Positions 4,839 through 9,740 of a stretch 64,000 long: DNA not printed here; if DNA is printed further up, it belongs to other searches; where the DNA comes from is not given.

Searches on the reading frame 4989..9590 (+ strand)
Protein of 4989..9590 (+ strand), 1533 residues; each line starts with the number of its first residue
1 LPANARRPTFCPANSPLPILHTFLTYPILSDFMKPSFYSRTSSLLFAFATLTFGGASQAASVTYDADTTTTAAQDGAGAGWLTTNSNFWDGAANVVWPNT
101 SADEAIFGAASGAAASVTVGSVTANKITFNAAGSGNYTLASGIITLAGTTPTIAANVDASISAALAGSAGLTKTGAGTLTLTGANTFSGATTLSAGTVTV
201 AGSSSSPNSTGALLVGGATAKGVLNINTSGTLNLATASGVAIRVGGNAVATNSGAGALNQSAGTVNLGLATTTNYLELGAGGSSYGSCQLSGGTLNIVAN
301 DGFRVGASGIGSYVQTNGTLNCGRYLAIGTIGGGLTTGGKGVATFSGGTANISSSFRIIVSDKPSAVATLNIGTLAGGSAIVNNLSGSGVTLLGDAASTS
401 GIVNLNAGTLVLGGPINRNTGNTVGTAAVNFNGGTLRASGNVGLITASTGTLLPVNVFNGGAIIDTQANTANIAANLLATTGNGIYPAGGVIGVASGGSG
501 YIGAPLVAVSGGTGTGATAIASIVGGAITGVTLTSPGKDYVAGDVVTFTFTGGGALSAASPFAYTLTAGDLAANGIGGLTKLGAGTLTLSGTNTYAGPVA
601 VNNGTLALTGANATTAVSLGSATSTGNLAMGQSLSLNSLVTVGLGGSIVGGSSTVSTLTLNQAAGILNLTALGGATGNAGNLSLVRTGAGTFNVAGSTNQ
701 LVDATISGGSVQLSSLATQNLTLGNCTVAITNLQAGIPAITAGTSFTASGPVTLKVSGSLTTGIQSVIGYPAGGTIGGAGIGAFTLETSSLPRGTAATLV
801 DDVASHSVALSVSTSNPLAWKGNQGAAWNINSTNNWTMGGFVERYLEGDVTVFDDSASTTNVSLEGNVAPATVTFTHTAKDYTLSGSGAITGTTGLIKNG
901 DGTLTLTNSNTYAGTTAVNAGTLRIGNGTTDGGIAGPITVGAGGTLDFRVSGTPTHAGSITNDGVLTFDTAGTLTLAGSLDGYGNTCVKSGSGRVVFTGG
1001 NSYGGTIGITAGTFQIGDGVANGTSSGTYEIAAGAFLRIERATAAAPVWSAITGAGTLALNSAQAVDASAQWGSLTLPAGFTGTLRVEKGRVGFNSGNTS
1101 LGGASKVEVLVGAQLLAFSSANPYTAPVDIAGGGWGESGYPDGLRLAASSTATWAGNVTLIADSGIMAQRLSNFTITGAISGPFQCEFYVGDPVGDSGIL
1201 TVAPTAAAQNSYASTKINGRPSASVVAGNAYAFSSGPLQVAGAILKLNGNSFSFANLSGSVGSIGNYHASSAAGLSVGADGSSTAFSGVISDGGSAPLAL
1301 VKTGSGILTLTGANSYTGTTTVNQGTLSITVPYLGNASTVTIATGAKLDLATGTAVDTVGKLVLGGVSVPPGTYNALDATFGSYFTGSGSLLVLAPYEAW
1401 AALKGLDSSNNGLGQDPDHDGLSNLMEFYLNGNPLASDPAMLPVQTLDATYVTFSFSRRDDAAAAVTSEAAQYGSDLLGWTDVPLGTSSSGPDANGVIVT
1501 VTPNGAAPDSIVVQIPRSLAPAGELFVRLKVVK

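Call 4: search_protein_families(library=pfam, proteins=[window:4989-9590:+])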
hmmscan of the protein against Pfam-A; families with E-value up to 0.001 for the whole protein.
window:4989-9590:+ (1533 aa): 1 family
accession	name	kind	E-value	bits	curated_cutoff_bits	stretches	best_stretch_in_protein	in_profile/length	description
PF12951.13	PATR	-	2.7e-35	120.5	27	5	1300-1329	1-30/30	Passenger-associated-transport-repeat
